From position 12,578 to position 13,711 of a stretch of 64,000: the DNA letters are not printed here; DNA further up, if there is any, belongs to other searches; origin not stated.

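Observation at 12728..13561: Minimal ClpX-like AAA+ module without zinc-binding domain or IGF loop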

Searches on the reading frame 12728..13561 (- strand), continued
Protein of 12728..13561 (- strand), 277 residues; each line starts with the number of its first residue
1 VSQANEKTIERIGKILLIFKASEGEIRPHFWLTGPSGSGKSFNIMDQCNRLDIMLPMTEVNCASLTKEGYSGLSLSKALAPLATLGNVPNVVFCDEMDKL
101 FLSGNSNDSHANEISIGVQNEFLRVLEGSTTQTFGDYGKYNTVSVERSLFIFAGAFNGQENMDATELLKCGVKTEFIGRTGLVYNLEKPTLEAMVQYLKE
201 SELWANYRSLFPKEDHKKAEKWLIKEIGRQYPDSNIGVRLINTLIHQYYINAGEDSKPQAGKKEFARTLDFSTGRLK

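Call 31: predict_structure(alignment_id=A2)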
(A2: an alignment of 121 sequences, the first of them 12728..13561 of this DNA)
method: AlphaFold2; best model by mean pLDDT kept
length: 277 residues; sequences in the alignment: 121
mean_pLDDT: 83.9   pTM: 0.79
mean pLDDT of the five models: 83.9, 83.8, 83.5, 83.4, 83.4
residues with pLDDT >= 90: 129; 70-90: 110; 50-70: 18; < 50: 20
segments of 3 or more residues with pLDDT < 50: 257-267, 269-271, 274-277
pLDDT, mean of each block of 10 residues (from residue 1): 82 95 94 89 90 88 84 87 89 93 61 85 94 84 94 87 90 92 90 87 88 90 91 76 89 55 44 48
secondary structure, 60 per line:
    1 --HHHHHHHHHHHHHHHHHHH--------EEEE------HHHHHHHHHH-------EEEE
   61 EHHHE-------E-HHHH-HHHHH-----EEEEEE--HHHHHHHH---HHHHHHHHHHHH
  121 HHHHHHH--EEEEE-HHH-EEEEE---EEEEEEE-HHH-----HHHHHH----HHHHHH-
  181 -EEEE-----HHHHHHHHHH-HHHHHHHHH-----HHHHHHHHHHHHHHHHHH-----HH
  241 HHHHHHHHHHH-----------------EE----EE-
elements in order: H3-21 E30-33 H40-49 E57-61 H75-78 H80-84 E90-95 H98-105 H109-127 E130-134 E140-144 E148-154 H164-169 H174-179 E182-185 H191-200 H202-210 H216-233 H239-251

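Call 33: search_protein_representatives(alignment_id=A2)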
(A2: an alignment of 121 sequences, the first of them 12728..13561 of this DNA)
Query: 121 sequences, 271 profile positions. Proteins with E-value up to 0.001 (for the whole library): 8672; up to 1e-10: 3657; up to 1e-30: 75. The best 150 are listed.
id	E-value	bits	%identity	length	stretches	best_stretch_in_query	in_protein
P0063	1.3e-130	450.8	-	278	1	3-269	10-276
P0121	5.4e-126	435.6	-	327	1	4-269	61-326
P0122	5.5e-126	435.6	-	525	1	4-270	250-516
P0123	1.3e-121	421.3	-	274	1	4-269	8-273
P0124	3.5e-97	341.1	-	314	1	4-262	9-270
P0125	2.4e-93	328.5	-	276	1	4-263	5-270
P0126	8.4e-92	323.5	-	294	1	4-255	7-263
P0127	2.1e-91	322.2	-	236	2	6-132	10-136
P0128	3.1e-88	311.8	-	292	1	4-269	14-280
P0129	1.9e-87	309.3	-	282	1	5-255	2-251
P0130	2.8e-87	308.7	-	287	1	6-263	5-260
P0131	1.1e-86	306.7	-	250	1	3-248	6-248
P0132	1.7e-86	306.1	-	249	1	4-249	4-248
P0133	2.1e-86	305.8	-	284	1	4-265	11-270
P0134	2.7e-86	305.4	-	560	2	38-265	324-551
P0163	9.1e-60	218.5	-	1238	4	13-163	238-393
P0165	2.8e-53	197.2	-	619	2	29-248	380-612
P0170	4.4e-49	183.4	-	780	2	28-242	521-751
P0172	1.9e-47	178.1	-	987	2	30-246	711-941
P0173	1.3e-46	175.3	-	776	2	29-239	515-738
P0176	1.2e-45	172.1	-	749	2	28-241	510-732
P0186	2.5e-34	135.0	-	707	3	26-248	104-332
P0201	2.2e-29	118.8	-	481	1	27-245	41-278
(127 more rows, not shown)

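Call 34: fold_search(model_id=the predicted structure, library=pdb)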
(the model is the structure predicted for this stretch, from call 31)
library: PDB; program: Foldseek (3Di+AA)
matches with E <= 10: 1800; with E <= 0.001: 1050
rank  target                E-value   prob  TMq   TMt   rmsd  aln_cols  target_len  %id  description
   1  9dvy_E                1.6e-13  1.00  0.63  0.52   4.1       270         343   23  Human mitochondrial ClpX with endogenous substrate (released 2025-10-15)
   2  6vfx_B                6.1e-13  1.00  0.56  0.47   6.0       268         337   21  ClpXP from Neisseria meningitidis - Conformation B (released 2020-01-22)
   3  6vfs_E                6.5e-13  1.00  0.60  0.51   4.1       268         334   22  ClpXP from Neisseria meningitidis - Conformation A (released 2020-01-22)
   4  6vfx_C                8.3e-13  1.00  0.57  0.49   4.7       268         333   22  ClpXP from Neisseria meningitidis - Conformation B (released 2020-01-22)
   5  8e7v_A                9.3e-13  1.00  0.63  0.51   6.6       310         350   22  Cryo-EM structure of substrate-free DNClpX.ClpP from singly capped particles (released 2023-11-08)
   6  6wrf_C                1.3e-12  1.00  0.59  0.48   6.9       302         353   23  ClpX-ClpP complex bound to GFP-ssrA, recognition complex (released 2020-11-04)
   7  6po3_C                1.3e-12  1.00  0.63  0.52   6.0       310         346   21  ClpX-ClpP complex bound to substrate and ATP-gamma-S, class 3 (released 2020-03-11)
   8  6vfs_D                1.4e-12  1.00  0.57  0.49   5.5       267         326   22  ClpXP from Neisseria meningitidis - Conformation A (released 2020-01-22)
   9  9pjd_E                1.8e-12  1.00  0.66  0.54   6.1       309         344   22  Cryo-EM structure of the ClpXP AAA+ protease bound to an unidentified portion of lambdaO-tagged Arc substrate within a (released 2025-11-12)
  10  6vfs_C                1.9e-12  1.00  0.57  0.49   4.8       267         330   22  ClpXP from Neisseria meningitidis - Conformation A (released 2020-01-22)
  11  6wrf_E                1.9e-12  1.00  0.63  0.52   6.9       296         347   24  ClpX-ClpP complex bound to GFP-ssrA, recognition complex (released 2020-11-04)
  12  9dvy_D                1.9e-12  1.00  0.60  0.50   5.7       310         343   20  Human mitochondrial ClpX with endogenous substrate (released 2025-10-15)
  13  6vfx_D                2.0e-12  1.00  0.59  0.49   4.6       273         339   22  ClpXP from Neisseria meningitidis - Conformation B (released 2020-01-22)
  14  6vfx_E                2.9e-12  1.00  0.67  0.56   5.8       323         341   18  ClpXP from Neisseria meningitidis - Conformation B (released 2020-01-22)
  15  8yd0_D                2.9e-12  1.00  0.64  0.54   5.8       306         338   20  CryoEM structure of M. tuberculosis ClpXP1P2 complex bound to bortezomib (released 2025-03-19)
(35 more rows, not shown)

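Call 35: search_protein_families(library=pfam, proteins=[P0122, P0134, P0163, P0165, P0170, P0172, P0173, P0176, P0186, P0201], max_evalue=0.001)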
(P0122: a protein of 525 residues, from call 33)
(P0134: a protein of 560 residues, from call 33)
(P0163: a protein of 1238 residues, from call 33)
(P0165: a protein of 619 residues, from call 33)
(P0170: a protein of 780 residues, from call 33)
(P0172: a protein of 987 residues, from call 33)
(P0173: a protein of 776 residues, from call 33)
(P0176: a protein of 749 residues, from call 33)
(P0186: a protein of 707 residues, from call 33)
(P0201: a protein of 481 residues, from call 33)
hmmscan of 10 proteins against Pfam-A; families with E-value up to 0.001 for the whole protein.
P0122 (525 aa): 7 families
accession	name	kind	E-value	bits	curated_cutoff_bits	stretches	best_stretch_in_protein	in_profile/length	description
PF00004.35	AAA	-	2.8e-14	54.1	21.2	1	277-398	2-108/131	ATPase family associated with various cellular activities (AAA)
PF07724.20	AAA_2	-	1e-08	35.8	27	1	277-423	7-162/166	AAA domain (Cdc48 subfamily)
PF13191.12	AAA_16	-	5.6e-07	30.6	32.6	1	256-309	7-63/167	AAA ATPase domain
PF00075.30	RNase_H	-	5.3e-06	27.1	25.8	1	3-141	4-138/141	RNase H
PF13401.12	AAA_22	-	1.8e-05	25.5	27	1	275-331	7-62/130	AAA domain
PF09820.16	AAA-ATPase_like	-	0.00018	21.8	26.1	1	308-372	116-179/201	Predicted AAA-ATPase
PF01443.25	Viral_helicase1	-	0.00067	20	21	0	277-344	2-71/228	Viral superfamily 1 RNA helicase core domain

P0134 (560 aa): 4 families
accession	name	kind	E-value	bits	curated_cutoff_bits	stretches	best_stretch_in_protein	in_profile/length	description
PF14890.11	Intein_splicing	-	2.7e-13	50.5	35.8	1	63-323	11-155/155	Intein splicing domain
PF00004.35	AAA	-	2.9e-12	47.6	21.2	1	324-438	9-106/131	ATPase family associated with various cellular activities (AAA)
PF13392.12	HNH_3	-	2.1e-06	27.7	24.8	1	237-267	15-45/46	HNH endonuclease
PF07724.20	AAA_2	-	0.00052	20.5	27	0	344-447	48-132/166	AAA domain (Cdc48 subfamily)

P0163 (1238 aa): 52 families (the best 25 are shown)
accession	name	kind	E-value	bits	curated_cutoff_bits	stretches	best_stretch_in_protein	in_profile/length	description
PF07724.20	AAA_2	-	6.4e-74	247.9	27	3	620-791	3-165/166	AAA domain (Cdc48 subfamily)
PF00004.35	AAA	-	5.4e-47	160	21.2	3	258-373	1-99/131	ATPase family associated with various cellular activities (AAA)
PF10431.15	ClpB_D2-small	-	2.3e-23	82.5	21.9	3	815-868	15-67/81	C-terminal, D2-small domain, of ClpB protein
PF00493.29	MCM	-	1.1e-19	70.9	23.3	3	563-698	7-134/224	MCM P-loop domain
PF07728.20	AAA_5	-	4.4e-17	62.8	22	1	622-697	1-78/139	AAA domain (dynein-related subfamily)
PF13401.12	AAA_22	-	5e-15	56.4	27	0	255-328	5-65/130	AAA domain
PF13191.12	AAA_16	-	6.3e-13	50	32.6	0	970-1008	25-63/167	AAA ATPase domain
PF25199.1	nSTAND_NTPase5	-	1.6e-12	47.9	34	0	596-642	17-63/145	Novel STAND NTPase 5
PF00437.27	T2SSE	-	7.1e-12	45.1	24.9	0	969-1018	142-190/370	Type II/IV secretion system protein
PF13173.12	AAA_14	-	9.3e-12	45.5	27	0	622-697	4-74/129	AAA domain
PF00005.33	ABC_tran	-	3.7e-11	44.2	25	0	621-700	12-73/137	ABC transporter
PF12775.13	AAA_7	-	4.4e-11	43.1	25.8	0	254-280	32-58/181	P-loop containing dynein motor region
PF13479.12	AAA_24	-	5.2e-10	39.9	27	0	620-709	2-88/195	AAA domain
PF02367.23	TsaE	-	6.5e-10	39.5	26.6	0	254-297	20-62/128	Threonylcarbamoyl adenosine biosynthesis protein TsaE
PF00270.35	DEAD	-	9.2e-10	38.9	26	0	253-273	12-32/167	DEAD/DEAH box helicase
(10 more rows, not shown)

P0165 (619 aa): 37 families (the best 25 are shown)
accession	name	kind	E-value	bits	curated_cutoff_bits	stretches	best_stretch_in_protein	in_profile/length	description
PF07724.20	AAA_2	-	8.6e-36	123.9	27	2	377-539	2-164/166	AAA domain (Cdc48 subfamily)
PF00004.35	AAA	-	3.8e-32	111.9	21.2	2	75-165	1-95/131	ATPase family associated with various cellular activities (AAA)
PF07728.20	AAA_5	-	6.1e-10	39.7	22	1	74-167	1-95/139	AAA domain (dynein-related subfamily)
PF13173.12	AAA_14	-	6.4e-10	39.6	27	1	75-142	5-73/129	AAA domain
PF13191.12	AAA_16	-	6.2e-09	37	32.6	0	69-96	21-48/167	AAA ATPase domain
PF12775.13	AAA_7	-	4.1e-08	33.4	25.8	0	378-457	33-113/181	P-loop containing dynein motor region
PF13671.12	AAA_33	-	1.6e-07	32.1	27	0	76-107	3-36/143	AAA domain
PF13401.12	AAA_22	-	2.3e-07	31.6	27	0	74-106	7-42/130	AAA domain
PF00005.33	ABC_tran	-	3.8e-07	31.2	25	0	380-465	13-93/137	ABC transporter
PF00158.32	Sigma54_activat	-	7.1e-07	29.5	20.2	0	379-485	23-123/168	Sigma-54 interaction domain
PF05496.18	RuvB_N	-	8.4e-07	29.3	27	0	74-144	35-97/159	Holliday junction DNA helicase RuvB P-loop domain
PF13555.12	AAA_29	-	2e-06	27.9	27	0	74-93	24-43/61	P-loop containing region of AAA domain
PF10431.15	ClpB_D2-small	-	3.1e-06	27.6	21.9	1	231-311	2-77/81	C-terminal, D2-small domain, of ClpB protein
PF01078.27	Mg_chelatase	-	4.7e-06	26.6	20.3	0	74-93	24-43/207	Magnesium chelatase, subunit ChlI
PF13238.12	AAA_18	-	9.8e-06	26.5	29.4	0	76-117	2-40/128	AAA domain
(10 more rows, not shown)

P0170 (780 aa): 35 families (the best 25 are shown)
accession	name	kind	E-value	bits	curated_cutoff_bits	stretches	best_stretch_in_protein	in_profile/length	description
PF07724.20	AAA_2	-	3e-40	138.4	27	2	520-683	3-163/166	AAA domain (Cdc48 subfamily)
PF00004.35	AAA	-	1.1e-36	126.6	21.2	2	192-298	1-99/131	ATPase family associated with various cellular activities (AAA)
PF00493.29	MCM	-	4.7e-18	65.6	23.3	2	478-600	15-136/224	MCM P-loop domain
PF00158.32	Sigma54_activat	-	6.6e-14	52.4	20.2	2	512-597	14-105/168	Sigma-54 interaction domain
PF07728.20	AAA_5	-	2.3e-12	47.6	22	1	522-597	1-78/139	AAA domain (dynein-related subfamily)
PF13173.12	AAA_14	-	7.2e-12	45.9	27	2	191-266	4-74/129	AAA domain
PF13191.12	AAA_16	-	5.1e-10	40.5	32.6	0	178-220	16-55/167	AAA ATPase domain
PF13401.12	AAA_22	-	9.6e-09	36.1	27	0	188-268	4-97/130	AAA domain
PF12775.13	AAA_7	-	1.6e-08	34.7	25.8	1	518-595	31-110/181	P-loop containing dynein motor region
PF10431.15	ClpB_D2-small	-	2.6e-08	34.2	21.9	0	387-439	16-68/81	C-terminal, D2-small domain, of ClpB protein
PF06068.19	TIP49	-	4.2e-08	33.2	23.8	0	485-559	22-91/347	TIP49 P-loop domain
PF01078.27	Mg_chelatase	-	8.9e-08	32.2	20.3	0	517-541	19-43/207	Magnesium chelatase, subunit ChlI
PF13479.12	AAA_24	-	1.3e-06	28.9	27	0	191-268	4-78/195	AAA domain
PF13555.12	AAA_29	-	6.5e-06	26.2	27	0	188-209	21-42/61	P-loop containing region of AAA domain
PF13476.12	AAA_23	-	6.9e-06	27.3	27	0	188-215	18-45/201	AAA domain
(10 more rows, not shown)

P0172 (987 aa): 34 families (the best 25 are shown)
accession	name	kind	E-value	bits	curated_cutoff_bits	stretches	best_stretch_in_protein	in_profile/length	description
PF07724.20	AAA_2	-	2e-41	142.3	27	2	707-869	2-163/166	AAA domain (Cdc48 subfamily)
PF00004.35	AAA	-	1.4e-35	123.1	21.2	2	390-492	1-98/131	ATPase family associated with various cellular activities (AAA)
PF07728.20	AAA_5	-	4.5e-14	53.1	22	1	390-504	2-108/139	AAA domain (dynein-related subfamily)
PF00493.29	MCM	-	3.1e-13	49.8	23.3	2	342-468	9-137/224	MCM P-loop domain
PF00158.32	Sigma54_activat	-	6.9e-11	42.6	20.2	1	384-467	19-108/168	Sigma-54 interaction domain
PF03215.21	Rad17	-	1.1e-09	38.9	23.8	0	371-409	29-67/186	Rad17 P-loop domain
PF00005.33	ABC_tran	-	8e-09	36.7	25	1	385-490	9-96/137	ABC transporter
PF13173.12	AAA_14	-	5.2e-08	33.4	27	0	388-464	3-74/129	AAA domain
PF01078.27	Mg_chelatase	-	5.4e-08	32.9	20.3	0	764-784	97-117/207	Magnesium chelatase, subunit ChlI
PF13401.12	AAA_22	-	7.6e-08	33.2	27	0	389-450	7-64/130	AAA domain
PF06309.17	Torsin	-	9.5e-08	32.7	27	0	344-409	12-75/127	Torsin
PF13191.12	AAA_16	-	1.6e-07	32.4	32.6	0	380-418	14-56/167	AAA ATPase domain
PF12775.13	AAA_7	-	6e-07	29.6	25.8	0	386-412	32-58/181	P-loop containing dynein motor region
PF10431.15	ClpB_D2-small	-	2.1e-06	28.1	21.9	0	903-947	21-65/81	C-terminal, D2-small domain, of ClpB protein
PF13521.12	AAA_28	-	2.8e-06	28.1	27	0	390-415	2-27/164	AAA domain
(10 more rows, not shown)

P0173 (776 aa): 32 families (the best 25 are shown)
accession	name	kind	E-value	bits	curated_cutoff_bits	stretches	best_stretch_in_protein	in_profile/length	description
PF07724.20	AAA_2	-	1.9e-44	152.1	27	2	512-675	2-164/166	AAA domain (Cdc48 subfamily)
PF00004.35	AAA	-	1.8e-35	122.7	21.2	2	187-304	1-111/131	ATPase family associated with various cellular activities (AAA)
PF07728.20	AAA_5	-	4.6e-16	59.5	22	2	515-608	1-96/139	AAA domain (dynein-related subfamily)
PF00493.29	MCM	-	9.5e-16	58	23.3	2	135-264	9-136/224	MCM P-loop domain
PF13401.12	AAA_22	-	2.3e-10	41.3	27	0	513-614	5-123/130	AAA domain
PF00158.32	Sigma54_activat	-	1.2e-09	38.5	20.2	1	513-590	22-105/168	Sigma-54 interaction domain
PF01078.27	Mg_chelatase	-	1.3e-09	38.3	20.3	0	181-205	19-43/207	Magnesium chelatase, subunit ChlI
PF13191.12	AAA_16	-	2.7e-09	38.2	32.6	0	510-537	22-48/167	AAA ATPase domain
PF13173.12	AAA_14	-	2.7e-09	37.5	27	0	187-261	5-74/129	AAA domain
PF12775.13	AAA_7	-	5.4e-07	29.7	25.8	0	513-538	33-58/181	P-loop containing dynein motor region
PF06309.17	Torsin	-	1.4e-06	28.9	27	0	470-536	15-76/127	Torsin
PF10431.15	ClpB_D2-small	-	1.7e-06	28.4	21.9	1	379-438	13-72/81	C-terminal, D2-small domain, of ClpB protein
PF01695.23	IstB_IS21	-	4.2e-06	26.9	24.1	0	513-531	92-110/238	IstB-like ATP binding protein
PF13479.12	AAA_24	-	4.5e-06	27.1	27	0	186-264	4-79/195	AAA domain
PF05496.18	RuvB_N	-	6.3e-06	26.5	27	0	512-589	32-95/159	Holliday junction DNA helicase RuvB P-loop domain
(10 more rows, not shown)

P0176 (749 aa): 26 families (the best 25 are shown)
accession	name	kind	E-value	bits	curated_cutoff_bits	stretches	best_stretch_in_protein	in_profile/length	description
PF07724.20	AAA_2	-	6.9e-31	108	27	2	508-666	2-164/166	AAA domain (Cdc48 subfamily)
PF00004.35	AAA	-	1.2e-26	94.1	21.2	2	184-283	1-98/131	ATPase family associated with various cellular activities (AAA)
PF10431.15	ClpB_D2-small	-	1.5e-09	38.2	21.9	1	371-432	13-74/81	C-terminal, D2-small domain, of ClpB protein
PF00493.29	MCM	-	1e-08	35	23.3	1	472-594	18-141/224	MCM P-loop domain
PF07728.20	AAA_5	-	1.6e-07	31.8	22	0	511-624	1-108/139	AAA domain (dynein-related subfamily)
PF05496.18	RuvB_N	-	3e-07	30.8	27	0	151-209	9-61/159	Holliday junction DNA helicase RuvB P-loop domain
PF00158.32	Sigma54_activat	-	3.4e-07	30.5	20.2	0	508-612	21-123/168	Sigma-54 interaction domain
PF06068.19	TIP49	-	2.4e-06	27.4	23.8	0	148-219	23-90/347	TIP49 P-loop domain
PF01078.27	Mg_chelatase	-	3.3e-06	27.1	20.3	0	509-528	22-41/207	Magnesium chelatase, subunit ChlI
PF01745.22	IPT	-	1.1e-05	25.4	20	0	185-213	5-33/233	Isopentenyl transferase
PF13238.12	AAA_18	-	1.3e-05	26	29.4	0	184-241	1-42/128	AAA domain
PF12775.13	AAA_7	-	1.3e-05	25.2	25.8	0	154-202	6-54/181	P-loop containing dynein motor region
PF00005.33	ABC_tran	-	1.5e-05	26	25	0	510-533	12-35/137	ABC transporter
PF13173.12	AAA_14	-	1.5e-05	25.5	27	0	511-586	4-73/129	AAA domain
PF06309.17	Torsin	-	3e-05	24.6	27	0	467-532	14-76/127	Torsin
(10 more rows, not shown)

P0186 (707 aa): 39 families (the best 25 are shown)
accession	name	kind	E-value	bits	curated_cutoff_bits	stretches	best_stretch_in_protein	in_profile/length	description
PF00004.35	AAA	-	1.1e-28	100.7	21.2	2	108-212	1-97/131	ATPase family associated with various cellular activities (AAA)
PF13401.12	AAA_22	-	5.4e-18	66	27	2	422-519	5-98/130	AAA domain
PF07724.20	AAA_2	-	3e-15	57.1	27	2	424-591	5-163/166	AAA domain (Cdc48 subfamily)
PF01637.24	ATPase_2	-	1.5e-13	51.5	33.2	1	410-618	8-200/225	ATPase domain predominantly from Archaea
PF13191.12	AAA_16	-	2.9e-11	44.6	32.6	1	404-518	8-145/167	AAA ATPase domain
PF13245.12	AAA_19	-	5e-11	43.3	25.1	1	104-165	10-71/134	AAA domain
PF00437.27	T2SSE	-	8.2e-11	41.6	24.9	2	422-454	142-174/370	Type II/IV secretion system protein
PF12775.13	AAA_7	-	1.3e-10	41.6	25.8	1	103-183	31-109/181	P-loop containing dynein motor region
PF10431.15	ClpB_D2-small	-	3.9e-10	40.1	21.9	1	270-331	1-60/81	C-terminal, D2-small domain, of ClpB protein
PF13173.12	AAA_14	-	1e-08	35.7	27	0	105-219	2-100/129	AAA domain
PF04851.21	ResIII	-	1.5e-08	35.2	22.5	0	84-129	8-47/164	Type III restriction enzyme, res subunit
PF03266.21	NTPase_1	-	2.6e-08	34.4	23.9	0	108-187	2-85/168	NTPase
PF25199.1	nSTAND_NTPase5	-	2.9e-08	34.1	34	0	419-447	38-66/145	Novel STAND NTPase 5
PF16796.11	Microtub_bd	-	1.4e-07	32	27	0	412-459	82-127/155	Microtubule binding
PF03215.21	Rad17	-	2.4e-07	31.3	23.8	0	96-140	37-80/186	Rad17 P-loop domain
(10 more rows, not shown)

P0201 (481 aa): 9 families
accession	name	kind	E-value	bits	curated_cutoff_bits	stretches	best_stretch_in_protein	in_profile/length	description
PF07724.20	AAA_2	-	1.9e-25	90.2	27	1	42-211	4-166/166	AAA domain (Cdc48 subfamily)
PF00004.35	AAA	-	3.3e-14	53.9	21.2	1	44-145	1-98/131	ATPase family associated with various cellular activities (AAA)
PF07728.20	AAA_5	-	1e-06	29.2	22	1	43-117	1-79/139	AAA domain (dynein-related subfamily)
PF03215.21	Rad17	-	0.00015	22.2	23.8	0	31-82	38-87/186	Rad17 P-loop domain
PF12775.13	AAA_7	-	0.00017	21.6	25.8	1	33-116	25-112/181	P-loop containing dynein motor region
PF13173.12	AAA_14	-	0.00025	21.5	27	1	43-128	4-86/129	AAA domain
PF10431.15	ClpB_D2-small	-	0.00026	21.4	21.9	1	236-294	16-74/81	C-terminal, D2-small domain, of ClpB protein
PF00493.29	MCM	-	0.00043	19.9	23.3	1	7-118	19-135/224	MCM P-loop domain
PF05496.18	RuvB_N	-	0.00079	19.7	27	0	9-117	5-97/159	Holliday junction DNA helicase RuvB P-loop domain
